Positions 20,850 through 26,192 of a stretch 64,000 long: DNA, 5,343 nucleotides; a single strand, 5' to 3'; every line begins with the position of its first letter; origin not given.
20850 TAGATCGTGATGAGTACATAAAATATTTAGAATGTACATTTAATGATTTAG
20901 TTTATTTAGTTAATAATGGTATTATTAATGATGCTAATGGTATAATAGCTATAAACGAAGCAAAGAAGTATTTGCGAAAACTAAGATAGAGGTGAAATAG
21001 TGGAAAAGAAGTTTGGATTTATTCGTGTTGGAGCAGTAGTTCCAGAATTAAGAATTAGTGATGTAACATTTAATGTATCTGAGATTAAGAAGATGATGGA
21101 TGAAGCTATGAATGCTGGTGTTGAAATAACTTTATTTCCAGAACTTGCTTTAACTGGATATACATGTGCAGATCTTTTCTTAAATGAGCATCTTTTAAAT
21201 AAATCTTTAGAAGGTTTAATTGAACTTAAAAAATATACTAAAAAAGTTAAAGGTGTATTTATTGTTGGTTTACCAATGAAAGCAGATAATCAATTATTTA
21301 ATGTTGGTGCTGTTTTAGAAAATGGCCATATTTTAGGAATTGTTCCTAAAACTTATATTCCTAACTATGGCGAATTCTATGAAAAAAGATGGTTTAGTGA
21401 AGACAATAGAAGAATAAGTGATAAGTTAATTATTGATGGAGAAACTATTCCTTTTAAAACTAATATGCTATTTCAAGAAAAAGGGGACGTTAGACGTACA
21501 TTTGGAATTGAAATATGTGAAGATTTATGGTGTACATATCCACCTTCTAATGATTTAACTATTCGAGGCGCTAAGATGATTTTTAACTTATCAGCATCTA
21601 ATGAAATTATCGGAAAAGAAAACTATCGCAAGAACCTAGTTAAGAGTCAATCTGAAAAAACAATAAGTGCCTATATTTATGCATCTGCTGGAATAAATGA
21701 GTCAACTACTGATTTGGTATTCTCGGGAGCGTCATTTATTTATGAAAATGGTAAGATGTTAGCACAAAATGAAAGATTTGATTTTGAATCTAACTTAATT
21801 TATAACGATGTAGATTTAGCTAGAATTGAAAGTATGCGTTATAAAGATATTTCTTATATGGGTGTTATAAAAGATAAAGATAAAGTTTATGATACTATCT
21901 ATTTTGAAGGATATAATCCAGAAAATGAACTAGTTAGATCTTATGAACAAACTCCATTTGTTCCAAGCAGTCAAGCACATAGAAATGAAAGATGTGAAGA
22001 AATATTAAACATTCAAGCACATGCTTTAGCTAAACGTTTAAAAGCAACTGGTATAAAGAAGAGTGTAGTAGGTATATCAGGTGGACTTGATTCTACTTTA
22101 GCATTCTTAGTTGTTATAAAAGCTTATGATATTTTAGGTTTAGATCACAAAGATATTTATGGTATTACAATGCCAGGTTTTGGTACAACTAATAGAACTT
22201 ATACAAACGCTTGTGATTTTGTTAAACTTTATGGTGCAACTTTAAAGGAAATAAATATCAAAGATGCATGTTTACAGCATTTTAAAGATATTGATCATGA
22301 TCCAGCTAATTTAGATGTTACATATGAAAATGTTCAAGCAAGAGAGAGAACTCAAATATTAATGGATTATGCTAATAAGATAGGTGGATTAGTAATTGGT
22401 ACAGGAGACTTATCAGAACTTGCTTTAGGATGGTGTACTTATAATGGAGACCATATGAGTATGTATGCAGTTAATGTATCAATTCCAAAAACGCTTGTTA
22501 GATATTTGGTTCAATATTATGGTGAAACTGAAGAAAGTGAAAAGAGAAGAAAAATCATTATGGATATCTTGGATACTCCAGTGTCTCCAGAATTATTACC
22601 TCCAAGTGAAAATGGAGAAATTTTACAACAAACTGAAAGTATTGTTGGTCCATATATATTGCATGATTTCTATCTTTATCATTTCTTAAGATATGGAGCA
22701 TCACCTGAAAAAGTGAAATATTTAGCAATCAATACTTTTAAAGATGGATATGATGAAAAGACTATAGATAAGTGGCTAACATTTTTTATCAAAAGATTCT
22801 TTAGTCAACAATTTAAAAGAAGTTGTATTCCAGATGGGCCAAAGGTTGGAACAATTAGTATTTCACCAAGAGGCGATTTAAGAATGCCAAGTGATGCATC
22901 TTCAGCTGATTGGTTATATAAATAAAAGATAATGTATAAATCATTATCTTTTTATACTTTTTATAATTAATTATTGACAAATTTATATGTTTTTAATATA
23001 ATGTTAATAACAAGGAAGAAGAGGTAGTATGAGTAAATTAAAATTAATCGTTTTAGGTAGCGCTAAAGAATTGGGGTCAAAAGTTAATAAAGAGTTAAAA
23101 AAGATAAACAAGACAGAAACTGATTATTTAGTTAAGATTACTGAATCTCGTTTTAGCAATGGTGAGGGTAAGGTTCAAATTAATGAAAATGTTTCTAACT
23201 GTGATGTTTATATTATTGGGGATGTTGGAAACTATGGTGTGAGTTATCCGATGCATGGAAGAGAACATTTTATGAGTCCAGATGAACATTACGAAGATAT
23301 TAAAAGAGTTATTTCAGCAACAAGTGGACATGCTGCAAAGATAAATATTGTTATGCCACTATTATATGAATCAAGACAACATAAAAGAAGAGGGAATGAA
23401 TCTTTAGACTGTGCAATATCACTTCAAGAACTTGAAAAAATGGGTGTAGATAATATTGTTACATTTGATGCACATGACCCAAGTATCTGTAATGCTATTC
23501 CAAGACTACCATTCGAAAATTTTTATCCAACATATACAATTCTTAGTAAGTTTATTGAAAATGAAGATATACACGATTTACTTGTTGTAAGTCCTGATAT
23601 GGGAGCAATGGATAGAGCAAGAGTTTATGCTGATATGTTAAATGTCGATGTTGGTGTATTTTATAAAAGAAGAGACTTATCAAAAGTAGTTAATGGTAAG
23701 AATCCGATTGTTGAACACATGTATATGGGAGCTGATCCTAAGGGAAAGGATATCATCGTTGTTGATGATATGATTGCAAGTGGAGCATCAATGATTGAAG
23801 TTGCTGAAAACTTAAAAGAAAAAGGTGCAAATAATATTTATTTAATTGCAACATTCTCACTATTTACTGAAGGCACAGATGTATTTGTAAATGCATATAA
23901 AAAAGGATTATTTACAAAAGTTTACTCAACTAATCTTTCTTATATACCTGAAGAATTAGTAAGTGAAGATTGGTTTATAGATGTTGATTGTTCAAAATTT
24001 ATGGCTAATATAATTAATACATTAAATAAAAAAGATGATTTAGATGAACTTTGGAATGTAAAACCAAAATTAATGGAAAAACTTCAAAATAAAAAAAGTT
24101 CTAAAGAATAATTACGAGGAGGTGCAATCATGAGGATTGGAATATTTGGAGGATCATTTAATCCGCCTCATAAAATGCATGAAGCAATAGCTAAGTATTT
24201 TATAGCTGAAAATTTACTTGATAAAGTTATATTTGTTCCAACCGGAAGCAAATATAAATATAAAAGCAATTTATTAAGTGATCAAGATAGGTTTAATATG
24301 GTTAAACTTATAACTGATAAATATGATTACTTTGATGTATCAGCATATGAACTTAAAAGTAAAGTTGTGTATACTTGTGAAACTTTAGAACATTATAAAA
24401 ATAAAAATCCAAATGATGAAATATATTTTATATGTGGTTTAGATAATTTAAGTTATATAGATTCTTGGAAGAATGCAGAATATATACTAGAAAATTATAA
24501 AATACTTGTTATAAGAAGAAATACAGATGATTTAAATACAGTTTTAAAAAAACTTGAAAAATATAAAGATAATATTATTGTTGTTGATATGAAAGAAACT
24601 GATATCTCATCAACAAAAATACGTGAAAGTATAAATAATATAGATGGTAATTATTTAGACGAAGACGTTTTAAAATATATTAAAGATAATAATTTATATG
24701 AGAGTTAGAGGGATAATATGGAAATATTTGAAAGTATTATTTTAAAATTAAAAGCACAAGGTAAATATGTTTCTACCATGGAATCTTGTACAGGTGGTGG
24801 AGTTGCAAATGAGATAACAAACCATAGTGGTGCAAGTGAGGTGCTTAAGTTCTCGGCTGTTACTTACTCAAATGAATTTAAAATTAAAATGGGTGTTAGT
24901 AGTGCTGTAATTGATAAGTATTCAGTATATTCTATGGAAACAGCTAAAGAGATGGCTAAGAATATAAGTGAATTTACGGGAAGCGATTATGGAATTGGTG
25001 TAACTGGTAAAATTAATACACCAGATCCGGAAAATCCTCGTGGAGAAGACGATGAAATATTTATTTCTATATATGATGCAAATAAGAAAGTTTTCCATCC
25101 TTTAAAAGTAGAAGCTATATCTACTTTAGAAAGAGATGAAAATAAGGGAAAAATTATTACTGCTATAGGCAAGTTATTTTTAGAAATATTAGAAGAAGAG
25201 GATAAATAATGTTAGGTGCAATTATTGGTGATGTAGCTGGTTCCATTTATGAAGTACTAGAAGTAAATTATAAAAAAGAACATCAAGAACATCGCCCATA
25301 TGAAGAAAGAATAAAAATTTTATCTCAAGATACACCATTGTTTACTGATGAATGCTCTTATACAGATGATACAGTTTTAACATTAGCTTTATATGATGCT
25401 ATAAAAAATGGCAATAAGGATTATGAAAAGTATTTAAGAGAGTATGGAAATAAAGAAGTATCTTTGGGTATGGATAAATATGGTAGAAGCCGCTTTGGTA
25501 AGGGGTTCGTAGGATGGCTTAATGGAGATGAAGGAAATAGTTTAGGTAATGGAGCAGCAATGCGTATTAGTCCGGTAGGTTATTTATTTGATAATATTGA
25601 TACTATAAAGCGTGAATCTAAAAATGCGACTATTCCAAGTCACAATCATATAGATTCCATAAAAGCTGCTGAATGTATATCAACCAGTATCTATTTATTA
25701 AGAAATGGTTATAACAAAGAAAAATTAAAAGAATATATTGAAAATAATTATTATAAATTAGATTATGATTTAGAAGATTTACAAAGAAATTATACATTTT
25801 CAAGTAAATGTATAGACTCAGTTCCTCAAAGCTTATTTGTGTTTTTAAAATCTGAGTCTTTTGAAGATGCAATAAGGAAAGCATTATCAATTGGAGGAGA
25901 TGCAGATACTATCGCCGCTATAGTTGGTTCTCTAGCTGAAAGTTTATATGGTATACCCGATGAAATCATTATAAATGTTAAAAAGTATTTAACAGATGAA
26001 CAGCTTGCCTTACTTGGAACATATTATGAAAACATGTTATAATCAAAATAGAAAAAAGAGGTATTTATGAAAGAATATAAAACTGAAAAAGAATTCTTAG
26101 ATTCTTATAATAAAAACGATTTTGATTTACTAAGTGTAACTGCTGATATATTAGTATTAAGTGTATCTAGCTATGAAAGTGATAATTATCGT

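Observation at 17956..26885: Complete NrtR-type NAD salvage/ADP-ribose recycling regulon with an identical 21-bp promoter-embedded operator at both operon heads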

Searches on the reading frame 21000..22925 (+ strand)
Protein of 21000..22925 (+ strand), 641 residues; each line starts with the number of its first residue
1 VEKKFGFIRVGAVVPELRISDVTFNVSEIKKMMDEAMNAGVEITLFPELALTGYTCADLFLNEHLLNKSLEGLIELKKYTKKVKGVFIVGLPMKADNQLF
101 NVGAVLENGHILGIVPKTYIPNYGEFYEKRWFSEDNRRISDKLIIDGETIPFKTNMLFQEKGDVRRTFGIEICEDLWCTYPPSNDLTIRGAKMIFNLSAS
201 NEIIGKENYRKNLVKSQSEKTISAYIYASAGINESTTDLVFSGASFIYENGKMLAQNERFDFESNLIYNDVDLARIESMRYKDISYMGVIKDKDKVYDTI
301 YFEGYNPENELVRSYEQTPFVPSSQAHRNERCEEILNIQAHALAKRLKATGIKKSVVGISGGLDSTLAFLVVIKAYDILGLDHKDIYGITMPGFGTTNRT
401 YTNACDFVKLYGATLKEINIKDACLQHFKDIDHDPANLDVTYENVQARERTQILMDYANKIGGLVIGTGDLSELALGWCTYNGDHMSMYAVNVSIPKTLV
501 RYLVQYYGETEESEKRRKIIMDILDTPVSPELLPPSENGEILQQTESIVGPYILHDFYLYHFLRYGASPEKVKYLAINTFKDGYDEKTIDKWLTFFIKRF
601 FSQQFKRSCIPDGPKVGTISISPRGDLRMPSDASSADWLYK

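Call 10: search_protein_families(library=pfam, proteins=[window:21000-22925:+])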
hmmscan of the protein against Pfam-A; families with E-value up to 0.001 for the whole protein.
window:21000-22925:+ (641 aa): 2 families
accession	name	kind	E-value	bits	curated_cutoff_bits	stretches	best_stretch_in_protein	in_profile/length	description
PF02540.23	NAD_synthase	-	4.8e-29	101.6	21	1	340-508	6-167/242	NAD synthase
PF00795.27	CN_hydrolase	-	1.3e-15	57.9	23.2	1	17-281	9-256/256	Carbon-nitrogen hydrolase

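Call 11: search_protein_families(library=ncbifam, proteins=[window:21000-22925:+])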
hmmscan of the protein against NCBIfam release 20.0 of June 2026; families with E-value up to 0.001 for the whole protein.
window:21000-22925:+ (641 aa): 7 families
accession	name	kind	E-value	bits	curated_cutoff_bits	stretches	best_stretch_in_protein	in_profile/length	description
NF002730.0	PRK02628.1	equivalog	2.5e-262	871.9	473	1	3-639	8-667/677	NAD(+) synthase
NF010588.0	PRK13981.1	equivalog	1.3e-73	248.2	479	1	18-618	15-527/546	NAD+ synthase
NF010587.0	PRK13980.1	equivalog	7.1e-26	91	255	1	329-507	8-178/267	NAD+ synthase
TIGR00552.1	nadE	equivalog_domain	2.7e-24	85.7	63.65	1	342-508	12-175/251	NAD(+) synthase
TIGR03381.1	agmatine_aguB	equivalog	2.8e-15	56.4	410.25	1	20-135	12-131/279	N-carbamoylputrescine amidase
NF001979.1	PRK00768.1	equivalog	7.4e-13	48.6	250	1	340-508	25-198/266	NAD(+) synthase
NF002048.0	PRK00876.1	subfamily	3.1e-07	29.5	313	0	330-422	18-102/330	NAD(+) synthase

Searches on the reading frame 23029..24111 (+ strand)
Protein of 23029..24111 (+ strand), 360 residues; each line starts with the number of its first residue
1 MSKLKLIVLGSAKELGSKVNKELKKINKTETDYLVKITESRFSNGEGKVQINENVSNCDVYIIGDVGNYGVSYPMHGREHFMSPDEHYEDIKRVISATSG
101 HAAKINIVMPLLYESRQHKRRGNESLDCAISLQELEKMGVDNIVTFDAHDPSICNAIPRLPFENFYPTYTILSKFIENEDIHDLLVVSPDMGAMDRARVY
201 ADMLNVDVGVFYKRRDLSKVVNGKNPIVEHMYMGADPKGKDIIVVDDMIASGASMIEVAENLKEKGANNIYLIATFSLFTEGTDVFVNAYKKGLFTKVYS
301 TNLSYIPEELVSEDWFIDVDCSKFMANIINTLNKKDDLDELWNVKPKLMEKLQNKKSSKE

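Call 10: search_protein_families(library=pfam, proteins=[window:23029-24111:+])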
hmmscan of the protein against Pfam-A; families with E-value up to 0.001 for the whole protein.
window:23029-24111:+ (360 aa): 4 families
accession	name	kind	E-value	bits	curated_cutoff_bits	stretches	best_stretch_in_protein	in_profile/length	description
PF13793.12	Pribosyltran_N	-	9.6e-18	64.6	25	1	5-139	2-117/117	N-terminal domain of ribose phosphate pyrophosphokinase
PF00156.33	Pribosyltran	-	3.5e-14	52.9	26.3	1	172-276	19-124/158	Phosphoribosyl transferase domain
PF14572.12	Pribosyl_synth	-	1e-10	42.3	27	1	233-341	77-182/184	Phosphoribosyl synthetase-associated domain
PF14681.12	UPRTase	-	0.00036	20.5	27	1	235-275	116-158/206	Uracil phosphoribosyltransferase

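Call 11: search_protein_families(library=ncbifam, proteins=[window:23029-24111:+])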
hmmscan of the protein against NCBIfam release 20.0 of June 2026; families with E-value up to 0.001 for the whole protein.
window:23029-24111:+ (360 aa): 19 families
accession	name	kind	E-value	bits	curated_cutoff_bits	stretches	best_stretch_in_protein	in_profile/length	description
NF005299.0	PRK06827.1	subfamily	8.2e-135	449.4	327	1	3-355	8-381/383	phosphoribosylpyrophosphate synthetase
TIGR01251.1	ribP_PPkin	subfamily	9.9e-53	179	113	1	20-342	9-308/309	ribose-phosphate diphosphokinase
NF002320.0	PRK01259.1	subfamily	2.5e-39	135.5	297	1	4-342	7-314/316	ribose-phosphate diphosphokinase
NF002618.0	PRK02269.1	equivalog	9.7e-33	114.1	460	1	2-345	4-319/321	ribose-phosphate diphosphokinase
NF002095.0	PRK00934.1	equivalog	4.8e-32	111.2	296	1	21-284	11-250/287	ribose-phosphate diphosphokinase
NF002758.0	PRK02812.1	equivalog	8.6e-30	104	518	1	35-309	46-297/330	ribose-phosphate pyrophosphokinase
NF001815.0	PRK00553.1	equivalog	1.5e-28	99.9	484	1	11-333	17-312/332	ribose-phosphate pyrophosphokinase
NF002686.0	PRK02458.1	equivalog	7.3e-26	91.4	506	1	4-342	10-316/323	ribose-phosphate diphosphokinase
NF002844.0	PRK03092.1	equivalog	2.2e-25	89.6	438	1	29-309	30-290/326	ribose-phosphate diphosphokinase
NF003428.0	PRK04923.1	equivalog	1.1e-20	74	536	1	26-277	22-255/319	ribose-phosphate diphosphokinase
NF005537.0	PRK07199.1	subfamily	1.5e-14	53.8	322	1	96-300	74-269/301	ribose-phosphate diphosphokinase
NF002620.0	PRK02277.1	subfamily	1.6e-07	31.2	115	1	190-272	94-174/201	orotate phosphoribosyltransferase-like protein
NF001097.0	PRK00129.1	equivalog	5.7e-06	26.2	114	1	232-276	117-161/209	uracil phosphoribosyltransferase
TIGR01203.1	HGPRTase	equivalog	1.2e-05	25.2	150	1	233-274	79-120/167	hypoxanthine phosphoribosyltransferase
TIGR01091.1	upp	equivalog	4.6e-05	23.2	208.35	1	230-275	113-158/207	uracil phosphoribosyltransferase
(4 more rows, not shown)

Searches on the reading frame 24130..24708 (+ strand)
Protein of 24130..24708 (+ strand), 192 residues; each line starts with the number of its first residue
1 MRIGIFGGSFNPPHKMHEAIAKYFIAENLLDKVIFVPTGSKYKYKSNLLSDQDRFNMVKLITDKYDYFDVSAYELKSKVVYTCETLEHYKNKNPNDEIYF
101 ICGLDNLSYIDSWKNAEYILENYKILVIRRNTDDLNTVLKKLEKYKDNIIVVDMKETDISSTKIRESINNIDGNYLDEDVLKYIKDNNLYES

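Call 10: search_protein_families(library=pfam, proteins=[window:24130-24708:+])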
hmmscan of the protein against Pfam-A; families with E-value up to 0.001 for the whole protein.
window:24130-24708:+ (192 aa): 1 family
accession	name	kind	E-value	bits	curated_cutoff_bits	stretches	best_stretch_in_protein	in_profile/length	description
PF01467.32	CTP_transf_like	-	1.8e-23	83.6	21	1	5-166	1-132/133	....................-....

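Call 11: search_protein_families(library=ncbifam, proteins=[window:24130-24708:+])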
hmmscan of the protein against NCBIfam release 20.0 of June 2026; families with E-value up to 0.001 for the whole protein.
window:24130-24708:+ (192 aa): 13 families
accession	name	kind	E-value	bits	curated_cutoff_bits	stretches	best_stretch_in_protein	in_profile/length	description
NF005519.0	PRK07152.1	equivalog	1.3e-46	159.2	315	1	1-190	1-184/361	nicotinate-nucleotide adenylyltransferase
TIGR00482.1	TIGR00482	equivalog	2.3e-46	158.3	112.45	1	5-190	1-194/194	nicotinate (nicotinamide) nucleotide adenylyltransferase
NF000840.1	PRK00071.1-3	equivalog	9.8e-44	149.2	150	1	2-191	7-199/201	nicotinate-nucleotide adenylyltransferase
NF000841.0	PRK00071.1-4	equivalog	8.2e-34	117.1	197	1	2-191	8-193/194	nicotinate-nucleotide adenylyltransferase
NF000839.0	PRK00071.1-1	equivalog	1.1e-22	81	187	1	4-148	9-155/219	nicotinate-nucleotide adenylyltransferase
NF000842.0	PRK00071.2-1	equivalog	1.3e-22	80.4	167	1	1-191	2-185/191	nicotinate-nucleotide adenylyltransferase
NF000843.0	PRK00071.2-2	equivalog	1.1e-21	77.3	240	1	1-137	12-148/212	nicotinate-nucleotide adenylyltransferase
NF000845.0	PRK00071.2-4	equivalog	9.8e-21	74.1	210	1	1-147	8-154/197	nicotinate-nucleotide adenylyltransferase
NF000846.0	PRK00071.2-5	equivalog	6.3e-19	68.3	329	1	1-137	19-155/210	nicotinate-nucleotide adenylyltransferase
NF005410.0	PRK06973.1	equivalog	3.4e-18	65.8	214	1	2-139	23-165/243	nicotinate-nucleotide adenylyltransferase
NF006479.0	PRK08887.1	equivalog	1.8e-14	53.9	164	1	1-131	2-134/174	nicotinate-nicotinamide nucleotide adenylyltransferase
TIGR01510.1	coaD_prev_kdtB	equivalog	8.9e-05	22.5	103.3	1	4-73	2-67/155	pantetheine-phosphate adenylyltransferase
TIGR00125.1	cyt_tran_rel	domain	9.3e-05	22.5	27.7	1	3-62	1-60/65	adenylyltransferase/cytidyltransferase family protein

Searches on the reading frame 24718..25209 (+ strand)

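Call 10: search_protein_families(library=pfam, proteins=[window:24718-25209:+])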
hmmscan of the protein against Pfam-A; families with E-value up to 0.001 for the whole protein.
window:24718-25209:+ (163 aa): 1 family
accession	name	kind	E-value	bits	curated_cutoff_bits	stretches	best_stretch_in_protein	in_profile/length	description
PF02464.23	CinA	-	1.3e-26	93.6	23.5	1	5-123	6-124/155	Competence-damaged protein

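Call 11: search_protein_families(library=ncbifam, proteins=[window:24718-25209:+])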
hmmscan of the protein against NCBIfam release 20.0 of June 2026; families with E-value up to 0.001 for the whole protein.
window:24718-25209:+ (163 aa): 5 families
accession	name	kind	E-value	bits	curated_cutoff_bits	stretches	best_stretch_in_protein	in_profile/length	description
NF001813.0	PRK00549.1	equivalog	3.1e-25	89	379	1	5-125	261-381/414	competence/damage-inducible protein A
TIGR00199.1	PncC_domain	subfamily_domain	2.1e-23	83.1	68.9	1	8-122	2-116/149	nicotinamide-nucleotide amidohydrolase family protein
TIGR00200.1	cinA_nterm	subfamily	1.1e-18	67.2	243.15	1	6-130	264-387/414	CinA family nicotinamide mononucleotide deamidase-related protein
NF002975.0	PRK03661.1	equivalog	4e-17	62.3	212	1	5-103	11-109/164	nicotinamide-nucleotide amidase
NF002972.0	PRK03657.1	equivalog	4.1e-10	39.6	201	1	11-98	28-116/175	2-oxo-tetronate isomerase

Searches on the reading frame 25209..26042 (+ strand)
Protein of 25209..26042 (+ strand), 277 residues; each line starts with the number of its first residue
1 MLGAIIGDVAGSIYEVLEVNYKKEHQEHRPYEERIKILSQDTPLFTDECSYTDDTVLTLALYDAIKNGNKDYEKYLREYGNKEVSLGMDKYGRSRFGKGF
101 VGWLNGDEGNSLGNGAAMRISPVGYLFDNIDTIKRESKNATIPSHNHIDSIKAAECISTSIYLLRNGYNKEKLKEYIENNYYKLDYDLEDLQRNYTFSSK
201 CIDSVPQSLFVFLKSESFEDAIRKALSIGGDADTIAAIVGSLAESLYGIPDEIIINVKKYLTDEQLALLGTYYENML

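Call 10: search_protein_families(library=pfam, proteins=[window:25209-26042:+])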
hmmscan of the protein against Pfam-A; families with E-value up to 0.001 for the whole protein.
window:25209-26042:+ (277 aa): 1 family
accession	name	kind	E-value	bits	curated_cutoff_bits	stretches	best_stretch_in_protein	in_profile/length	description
PF03747.19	ADP_ribosyl_GH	-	1e-30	107.8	26.2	1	1-249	3-281/287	ADP-ribosylglycohydrolase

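Call 11: search_protein_families(library=ncbifam, proteins=[window:25209-26042:+])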
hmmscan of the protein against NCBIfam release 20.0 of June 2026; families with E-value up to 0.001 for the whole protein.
window:25209-26042:+ (277 aa): 2 families
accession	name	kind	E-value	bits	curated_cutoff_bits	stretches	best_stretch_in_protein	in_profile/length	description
TIGR02662.1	dinitro_DRAG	equivalog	2.3e-15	56.6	337.05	1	102-251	108-258/287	ADP-ribosyl-[dinitrogen reductase] hydrolase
NF041672.1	ADPriboarghdlase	equivalog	1.6e-14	53.4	490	1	96-249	171-331/361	ADP-ribosylarginine hydrolase Tri1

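Call 39: search_solved_structures(query=window:25209-26042:+, max_evalue=0.001, show_alignments=1)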
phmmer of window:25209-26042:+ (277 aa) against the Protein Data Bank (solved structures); distinct sequences matched with E-value up to 0.001: 18.
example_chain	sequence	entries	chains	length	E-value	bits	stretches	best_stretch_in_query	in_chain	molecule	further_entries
8za7_A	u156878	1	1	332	1e-12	51.2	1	2-256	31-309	Lmo0067 protein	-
2cwc_A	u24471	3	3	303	8.6e-10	41.7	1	206-249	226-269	ADP-ribosylglycohydrolase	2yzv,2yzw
1t5j_A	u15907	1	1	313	2.2e-09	40.3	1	105-250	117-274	Hypothetical protein MJ1187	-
6dre_A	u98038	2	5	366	1e-07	34.9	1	92-250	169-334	ADP-ribosyl-(Dinitrogen reductase) hydrolase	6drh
2woe_A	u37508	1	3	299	5.6e-07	32.4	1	51-251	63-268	ADP-RIBOSYL-[DINITROGEN REDUCTASE] GLYCOHYDROLASE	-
2woc_A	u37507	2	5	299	5.8e-07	32.4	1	51-251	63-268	ADP-RIBOSYL-[DINITROGEN REDUCTASE] GLYCOHYDROLASE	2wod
2qty_A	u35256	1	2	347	3.4e-06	29.9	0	216-250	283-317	Poly(ADP-ribose) glycohydrolase ARH3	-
6g1p_A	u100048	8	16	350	1e-05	28.4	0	217-252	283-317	ADP-ribosylhydrolase like 2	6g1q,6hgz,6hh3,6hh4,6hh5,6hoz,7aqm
2g4k_A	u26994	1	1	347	1.9e-05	27.4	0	216-250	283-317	ADP-ribosylhydrolase 3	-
2foz_A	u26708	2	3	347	1.9e-05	27.4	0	216-250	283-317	ADP-ribosylhydrolase like 2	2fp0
5zqy_A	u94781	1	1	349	2e-05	27.3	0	216-250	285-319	Poly(ADP-ribose) glycohydrolase ARH3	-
9rfd_A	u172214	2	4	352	2.3e-05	27.2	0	216-250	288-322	ADP-ribosylhydrolase ARH3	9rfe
6d36_C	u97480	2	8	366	3.1e-05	26.7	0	216-250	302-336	Poly(ADP-ribose) glycohydrolase ARH3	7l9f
7l9h_C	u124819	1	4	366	9.8e-05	25.1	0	216-250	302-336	ADP-ribose glycohydrolase ARH3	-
6d3a_C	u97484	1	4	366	0.0001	25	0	216-250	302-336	Poly(ADP-ribose) glycohydrolase ARH3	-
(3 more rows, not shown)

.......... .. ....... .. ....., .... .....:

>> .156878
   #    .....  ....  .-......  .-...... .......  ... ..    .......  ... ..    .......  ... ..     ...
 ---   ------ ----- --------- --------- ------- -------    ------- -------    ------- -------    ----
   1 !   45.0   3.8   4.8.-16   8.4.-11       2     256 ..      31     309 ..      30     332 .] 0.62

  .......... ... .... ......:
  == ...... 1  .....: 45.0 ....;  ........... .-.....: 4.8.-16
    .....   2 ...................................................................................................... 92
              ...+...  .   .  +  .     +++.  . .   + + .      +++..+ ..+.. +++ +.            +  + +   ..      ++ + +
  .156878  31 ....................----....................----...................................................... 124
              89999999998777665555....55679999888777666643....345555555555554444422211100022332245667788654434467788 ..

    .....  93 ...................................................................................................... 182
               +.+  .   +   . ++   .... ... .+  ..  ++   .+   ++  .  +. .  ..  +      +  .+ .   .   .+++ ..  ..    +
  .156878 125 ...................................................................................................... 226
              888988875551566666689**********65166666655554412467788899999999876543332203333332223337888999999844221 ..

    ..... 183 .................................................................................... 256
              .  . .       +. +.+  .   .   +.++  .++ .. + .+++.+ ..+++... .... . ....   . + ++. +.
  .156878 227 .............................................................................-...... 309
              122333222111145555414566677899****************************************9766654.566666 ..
